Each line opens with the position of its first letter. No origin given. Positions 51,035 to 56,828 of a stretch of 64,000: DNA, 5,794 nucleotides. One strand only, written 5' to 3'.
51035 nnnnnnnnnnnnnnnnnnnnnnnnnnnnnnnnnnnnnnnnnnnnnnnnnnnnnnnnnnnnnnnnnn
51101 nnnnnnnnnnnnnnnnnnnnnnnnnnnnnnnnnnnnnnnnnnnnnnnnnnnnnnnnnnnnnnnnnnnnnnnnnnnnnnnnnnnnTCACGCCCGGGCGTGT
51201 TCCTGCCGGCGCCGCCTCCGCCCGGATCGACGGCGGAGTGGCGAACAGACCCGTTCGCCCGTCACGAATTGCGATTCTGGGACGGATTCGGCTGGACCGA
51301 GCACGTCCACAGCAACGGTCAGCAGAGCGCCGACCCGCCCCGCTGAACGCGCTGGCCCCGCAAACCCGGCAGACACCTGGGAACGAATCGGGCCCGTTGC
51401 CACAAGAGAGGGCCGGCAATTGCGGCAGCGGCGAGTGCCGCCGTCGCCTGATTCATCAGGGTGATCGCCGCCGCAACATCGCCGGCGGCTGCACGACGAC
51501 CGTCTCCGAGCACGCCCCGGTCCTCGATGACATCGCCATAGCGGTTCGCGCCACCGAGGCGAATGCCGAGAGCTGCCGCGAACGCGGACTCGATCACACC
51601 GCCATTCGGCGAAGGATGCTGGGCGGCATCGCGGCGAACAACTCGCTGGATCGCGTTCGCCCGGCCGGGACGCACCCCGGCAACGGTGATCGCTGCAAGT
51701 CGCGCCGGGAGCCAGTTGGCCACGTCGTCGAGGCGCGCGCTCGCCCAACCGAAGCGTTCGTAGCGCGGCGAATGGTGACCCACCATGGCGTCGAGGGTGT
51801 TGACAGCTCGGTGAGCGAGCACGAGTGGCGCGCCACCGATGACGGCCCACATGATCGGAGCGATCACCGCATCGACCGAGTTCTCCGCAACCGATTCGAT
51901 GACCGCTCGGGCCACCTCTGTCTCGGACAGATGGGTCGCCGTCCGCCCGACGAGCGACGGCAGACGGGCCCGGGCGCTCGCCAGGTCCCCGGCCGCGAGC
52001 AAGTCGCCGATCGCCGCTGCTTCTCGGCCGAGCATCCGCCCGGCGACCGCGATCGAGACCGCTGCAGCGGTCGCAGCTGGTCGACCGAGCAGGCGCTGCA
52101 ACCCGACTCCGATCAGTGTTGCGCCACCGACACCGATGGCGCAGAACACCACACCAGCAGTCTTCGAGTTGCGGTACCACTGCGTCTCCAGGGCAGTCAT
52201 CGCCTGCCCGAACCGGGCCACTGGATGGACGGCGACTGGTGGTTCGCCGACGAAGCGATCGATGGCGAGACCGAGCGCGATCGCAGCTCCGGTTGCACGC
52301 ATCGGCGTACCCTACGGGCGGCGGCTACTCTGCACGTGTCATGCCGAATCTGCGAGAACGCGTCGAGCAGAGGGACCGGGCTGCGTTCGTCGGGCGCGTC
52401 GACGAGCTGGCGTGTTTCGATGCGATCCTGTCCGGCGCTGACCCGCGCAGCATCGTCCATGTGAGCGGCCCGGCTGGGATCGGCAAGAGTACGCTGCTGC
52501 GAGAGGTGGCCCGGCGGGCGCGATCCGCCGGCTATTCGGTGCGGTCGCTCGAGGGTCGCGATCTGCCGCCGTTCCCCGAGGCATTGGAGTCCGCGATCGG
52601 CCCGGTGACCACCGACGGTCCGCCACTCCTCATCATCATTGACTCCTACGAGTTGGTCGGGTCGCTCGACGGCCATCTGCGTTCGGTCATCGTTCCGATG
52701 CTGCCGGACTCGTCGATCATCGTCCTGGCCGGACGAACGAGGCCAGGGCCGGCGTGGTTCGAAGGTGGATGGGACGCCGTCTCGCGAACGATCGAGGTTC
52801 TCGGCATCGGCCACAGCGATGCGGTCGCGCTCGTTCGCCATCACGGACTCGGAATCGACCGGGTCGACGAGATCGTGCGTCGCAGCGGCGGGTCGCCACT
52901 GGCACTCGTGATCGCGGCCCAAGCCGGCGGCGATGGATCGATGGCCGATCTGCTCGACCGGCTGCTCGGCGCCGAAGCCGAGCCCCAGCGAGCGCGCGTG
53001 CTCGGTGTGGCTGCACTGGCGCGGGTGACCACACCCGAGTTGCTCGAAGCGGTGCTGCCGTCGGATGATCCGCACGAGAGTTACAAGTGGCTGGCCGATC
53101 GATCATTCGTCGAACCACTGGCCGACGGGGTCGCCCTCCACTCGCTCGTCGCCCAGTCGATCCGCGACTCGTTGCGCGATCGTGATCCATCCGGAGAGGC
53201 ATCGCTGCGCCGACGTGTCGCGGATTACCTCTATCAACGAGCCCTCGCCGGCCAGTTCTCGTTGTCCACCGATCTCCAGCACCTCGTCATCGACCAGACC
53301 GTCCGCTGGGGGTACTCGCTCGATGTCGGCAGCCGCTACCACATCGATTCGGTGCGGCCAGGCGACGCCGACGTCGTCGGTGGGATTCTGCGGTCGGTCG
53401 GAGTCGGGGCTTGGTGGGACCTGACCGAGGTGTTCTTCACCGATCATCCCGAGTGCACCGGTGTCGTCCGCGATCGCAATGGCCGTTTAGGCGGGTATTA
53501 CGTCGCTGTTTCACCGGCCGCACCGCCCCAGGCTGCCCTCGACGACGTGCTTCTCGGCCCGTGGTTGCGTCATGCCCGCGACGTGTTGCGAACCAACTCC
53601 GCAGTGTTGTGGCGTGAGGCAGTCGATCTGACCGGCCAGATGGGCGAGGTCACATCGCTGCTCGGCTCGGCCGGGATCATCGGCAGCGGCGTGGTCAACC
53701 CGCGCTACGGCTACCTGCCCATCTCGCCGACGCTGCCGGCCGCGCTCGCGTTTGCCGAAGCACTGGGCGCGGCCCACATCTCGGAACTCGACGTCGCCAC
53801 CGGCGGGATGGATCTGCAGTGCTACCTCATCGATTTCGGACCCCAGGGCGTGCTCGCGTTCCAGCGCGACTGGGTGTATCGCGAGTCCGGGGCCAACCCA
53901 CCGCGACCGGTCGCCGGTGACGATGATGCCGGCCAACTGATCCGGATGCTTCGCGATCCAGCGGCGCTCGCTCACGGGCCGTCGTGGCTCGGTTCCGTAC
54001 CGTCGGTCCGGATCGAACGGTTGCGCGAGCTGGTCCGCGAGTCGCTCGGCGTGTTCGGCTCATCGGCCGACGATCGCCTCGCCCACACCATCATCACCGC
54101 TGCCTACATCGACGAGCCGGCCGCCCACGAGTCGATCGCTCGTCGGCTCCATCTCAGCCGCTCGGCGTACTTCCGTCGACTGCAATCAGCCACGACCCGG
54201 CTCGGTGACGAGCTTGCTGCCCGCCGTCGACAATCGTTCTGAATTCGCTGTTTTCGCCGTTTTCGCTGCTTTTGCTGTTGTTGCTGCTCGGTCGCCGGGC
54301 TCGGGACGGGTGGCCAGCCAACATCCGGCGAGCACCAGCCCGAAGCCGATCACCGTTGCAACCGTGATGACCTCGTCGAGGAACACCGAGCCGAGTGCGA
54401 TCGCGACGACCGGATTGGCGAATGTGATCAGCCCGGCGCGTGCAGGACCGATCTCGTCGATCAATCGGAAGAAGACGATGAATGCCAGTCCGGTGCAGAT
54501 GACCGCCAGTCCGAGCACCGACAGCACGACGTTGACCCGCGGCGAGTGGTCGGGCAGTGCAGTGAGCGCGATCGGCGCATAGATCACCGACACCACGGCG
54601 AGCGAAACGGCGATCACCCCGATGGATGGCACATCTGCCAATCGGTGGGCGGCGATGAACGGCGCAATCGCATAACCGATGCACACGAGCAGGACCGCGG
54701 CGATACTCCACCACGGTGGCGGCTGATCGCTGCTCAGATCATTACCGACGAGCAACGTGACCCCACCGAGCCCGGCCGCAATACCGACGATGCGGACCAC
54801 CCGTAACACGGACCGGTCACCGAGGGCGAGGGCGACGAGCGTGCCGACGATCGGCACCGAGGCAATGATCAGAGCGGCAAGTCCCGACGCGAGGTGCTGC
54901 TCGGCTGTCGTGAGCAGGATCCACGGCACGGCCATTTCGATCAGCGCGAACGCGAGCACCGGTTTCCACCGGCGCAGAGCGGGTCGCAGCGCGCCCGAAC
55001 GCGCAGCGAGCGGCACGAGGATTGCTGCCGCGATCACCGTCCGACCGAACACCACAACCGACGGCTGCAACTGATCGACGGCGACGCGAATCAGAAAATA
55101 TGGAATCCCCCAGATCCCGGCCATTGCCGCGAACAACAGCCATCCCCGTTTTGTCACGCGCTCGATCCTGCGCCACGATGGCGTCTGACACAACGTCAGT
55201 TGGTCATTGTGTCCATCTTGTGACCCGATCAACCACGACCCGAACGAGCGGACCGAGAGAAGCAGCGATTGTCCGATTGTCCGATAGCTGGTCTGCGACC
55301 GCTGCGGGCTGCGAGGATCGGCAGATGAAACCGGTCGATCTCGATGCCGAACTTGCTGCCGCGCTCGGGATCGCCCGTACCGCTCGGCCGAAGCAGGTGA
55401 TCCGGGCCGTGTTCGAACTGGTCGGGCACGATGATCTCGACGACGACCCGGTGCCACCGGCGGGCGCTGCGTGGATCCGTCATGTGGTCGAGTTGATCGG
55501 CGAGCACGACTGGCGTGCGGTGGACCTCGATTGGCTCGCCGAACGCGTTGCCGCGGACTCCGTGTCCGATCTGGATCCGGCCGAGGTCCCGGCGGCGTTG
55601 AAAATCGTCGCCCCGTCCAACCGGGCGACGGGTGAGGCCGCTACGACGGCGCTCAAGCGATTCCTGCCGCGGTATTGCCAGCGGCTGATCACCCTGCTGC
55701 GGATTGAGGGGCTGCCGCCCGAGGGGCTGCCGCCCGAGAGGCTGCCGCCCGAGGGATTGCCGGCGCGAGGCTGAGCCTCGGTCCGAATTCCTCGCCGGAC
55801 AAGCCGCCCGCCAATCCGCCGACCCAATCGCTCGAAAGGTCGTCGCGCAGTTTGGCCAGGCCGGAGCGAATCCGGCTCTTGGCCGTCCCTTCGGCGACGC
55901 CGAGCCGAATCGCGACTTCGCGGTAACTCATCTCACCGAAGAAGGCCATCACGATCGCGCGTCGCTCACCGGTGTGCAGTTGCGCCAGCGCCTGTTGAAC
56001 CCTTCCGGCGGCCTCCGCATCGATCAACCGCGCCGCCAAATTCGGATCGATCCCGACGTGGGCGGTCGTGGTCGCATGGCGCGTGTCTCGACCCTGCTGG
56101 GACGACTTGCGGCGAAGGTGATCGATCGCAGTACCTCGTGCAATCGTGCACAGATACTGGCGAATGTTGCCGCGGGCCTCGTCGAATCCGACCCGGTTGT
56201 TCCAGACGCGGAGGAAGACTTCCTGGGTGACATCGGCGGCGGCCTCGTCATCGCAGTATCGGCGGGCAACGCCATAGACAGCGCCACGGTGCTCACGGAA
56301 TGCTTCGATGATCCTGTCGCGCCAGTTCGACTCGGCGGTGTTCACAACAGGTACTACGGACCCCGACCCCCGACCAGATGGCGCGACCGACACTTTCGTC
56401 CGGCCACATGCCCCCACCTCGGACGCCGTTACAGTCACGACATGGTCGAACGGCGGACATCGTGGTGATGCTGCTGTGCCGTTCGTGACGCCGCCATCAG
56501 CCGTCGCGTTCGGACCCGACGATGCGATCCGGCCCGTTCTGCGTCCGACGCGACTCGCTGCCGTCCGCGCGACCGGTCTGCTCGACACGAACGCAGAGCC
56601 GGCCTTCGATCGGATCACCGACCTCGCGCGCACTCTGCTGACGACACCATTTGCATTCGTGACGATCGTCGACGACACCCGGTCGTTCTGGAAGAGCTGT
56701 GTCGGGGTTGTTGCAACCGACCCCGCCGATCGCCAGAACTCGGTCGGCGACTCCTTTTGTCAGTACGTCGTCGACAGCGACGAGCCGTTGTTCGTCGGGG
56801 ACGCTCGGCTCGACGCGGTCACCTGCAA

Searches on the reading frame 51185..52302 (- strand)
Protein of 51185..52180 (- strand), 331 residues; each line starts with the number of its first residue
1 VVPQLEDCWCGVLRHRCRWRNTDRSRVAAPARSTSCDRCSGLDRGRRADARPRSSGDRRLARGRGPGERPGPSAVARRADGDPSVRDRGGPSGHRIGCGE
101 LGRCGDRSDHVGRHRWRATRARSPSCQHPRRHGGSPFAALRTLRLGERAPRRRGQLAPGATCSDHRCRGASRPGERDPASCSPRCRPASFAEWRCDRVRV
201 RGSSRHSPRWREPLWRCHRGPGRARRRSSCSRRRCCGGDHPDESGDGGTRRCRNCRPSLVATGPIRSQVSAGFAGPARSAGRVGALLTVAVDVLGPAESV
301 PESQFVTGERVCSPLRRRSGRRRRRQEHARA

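Call 9: search_protein_families(library=pfam, proteins=[window:51185-52180:-], max_evalue=0.001)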
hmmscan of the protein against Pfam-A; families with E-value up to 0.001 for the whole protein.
window:51185-52180:- (331 aa): 0 families

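Call 42: search_protein_families(library=pfam, proteins=[window:51319-52302:-], max_evalue=0.001)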
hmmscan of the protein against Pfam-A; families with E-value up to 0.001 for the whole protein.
window:51319-52302:- (327 aa): 1 family
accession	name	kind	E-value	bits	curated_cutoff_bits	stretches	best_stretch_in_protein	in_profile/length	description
PF03186.18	CobD_Cbib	-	3.2e-85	286.3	34.4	1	9-283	2-282/282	CobD/Cbib protein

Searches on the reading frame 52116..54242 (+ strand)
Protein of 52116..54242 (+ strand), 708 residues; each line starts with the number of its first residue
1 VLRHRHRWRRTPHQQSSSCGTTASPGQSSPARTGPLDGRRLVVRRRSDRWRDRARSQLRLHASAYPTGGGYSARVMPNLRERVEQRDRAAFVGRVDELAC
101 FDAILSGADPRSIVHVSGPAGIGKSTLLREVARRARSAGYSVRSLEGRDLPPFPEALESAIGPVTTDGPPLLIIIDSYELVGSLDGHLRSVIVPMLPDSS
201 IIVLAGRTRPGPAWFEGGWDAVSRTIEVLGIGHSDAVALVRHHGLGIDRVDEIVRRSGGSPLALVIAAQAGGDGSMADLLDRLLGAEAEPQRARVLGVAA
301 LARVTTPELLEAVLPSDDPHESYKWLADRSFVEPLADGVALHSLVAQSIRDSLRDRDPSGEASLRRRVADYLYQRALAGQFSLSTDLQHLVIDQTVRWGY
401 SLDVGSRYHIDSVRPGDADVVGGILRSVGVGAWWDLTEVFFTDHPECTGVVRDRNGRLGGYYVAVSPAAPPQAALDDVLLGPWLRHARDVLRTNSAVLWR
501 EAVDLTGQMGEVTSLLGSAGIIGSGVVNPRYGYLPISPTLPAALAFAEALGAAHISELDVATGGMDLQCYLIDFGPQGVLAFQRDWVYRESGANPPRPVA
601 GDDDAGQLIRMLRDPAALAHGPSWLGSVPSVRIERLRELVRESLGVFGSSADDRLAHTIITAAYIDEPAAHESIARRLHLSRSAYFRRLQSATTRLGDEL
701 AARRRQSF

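Call 42: search_protein_families(library=pfam, proteins=[window:52116-54242:+], max_evalue=0.001)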
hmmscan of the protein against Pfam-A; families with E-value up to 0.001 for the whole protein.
window:52116-54242:+ (708 aa): 4 families
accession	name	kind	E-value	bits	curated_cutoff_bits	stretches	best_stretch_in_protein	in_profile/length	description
PF13191.12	AAA_16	-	3.4e-08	34.6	32.6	1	91-140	2-53/167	AAA ATPase domain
PF05729.18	NACHT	-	8.1e-06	26.2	26.7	0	113-139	2-28/167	NACHT domain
PF25199.1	nSTAND_NTPase5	-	8.5e-06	26.1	34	1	97-181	21-108/145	Novel STAND NTPase 5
PF01637.24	ATPase_2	-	0.00048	20.4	33.2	1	91-142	1-51/225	ATPase domain predominantly from Archaea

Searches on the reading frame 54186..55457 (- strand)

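Call 42: search_protein_families(library=pfam, proteins=[window:54186-55457:-], max_evalue=0.001)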
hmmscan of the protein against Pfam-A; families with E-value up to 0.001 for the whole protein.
window:54186-55457:- (423 aa): 1 family
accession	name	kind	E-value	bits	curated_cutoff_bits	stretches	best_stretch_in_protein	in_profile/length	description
PF00892.27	EamA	-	1.2e-31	110.2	28.2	2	250-383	2-134/135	EamA-like transporter family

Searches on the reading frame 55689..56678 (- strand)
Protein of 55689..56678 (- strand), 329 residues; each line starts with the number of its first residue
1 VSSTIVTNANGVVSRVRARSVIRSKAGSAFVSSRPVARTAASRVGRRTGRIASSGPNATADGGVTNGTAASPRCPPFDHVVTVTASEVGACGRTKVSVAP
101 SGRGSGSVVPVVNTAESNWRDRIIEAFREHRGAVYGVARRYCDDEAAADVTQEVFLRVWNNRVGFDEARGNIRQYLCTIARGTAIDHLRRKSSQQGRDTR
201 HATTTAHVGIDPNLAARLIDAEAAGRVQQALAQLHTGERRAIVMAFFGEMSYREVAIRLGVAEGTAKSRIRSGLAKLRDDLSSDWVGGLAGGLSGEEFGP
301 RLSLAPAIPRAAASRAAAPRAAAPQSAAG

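Call 42: search_protein_families(library=pfam, proteins=[window:55689-56678:-], max_evalue=0.001)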
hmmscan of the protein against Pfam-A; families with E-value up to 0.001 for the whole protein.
window:55689-56678:- (329 aa): 4 families
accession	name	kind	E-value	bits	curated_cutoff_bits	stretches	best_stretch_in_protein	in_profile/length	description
PF04542.20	Sigma70_r2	-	3.3e-18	65.7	24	1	127-192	2-69/71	Sigma-70 region 2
PF08281.18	Sigma70_r4_2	-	4.5e-13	49.1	25.7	1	226-277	3-54/54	Sigma-70, region 4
PF04545.22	Sigma70_r4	-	7.3e-11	41.9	24.1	1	230-278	1-49/50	Sigma-70, region 4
PF07638.17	Sigma70_ECF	-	0.00074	19.9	21.1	1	143-281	46-183/185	ECF sigma factor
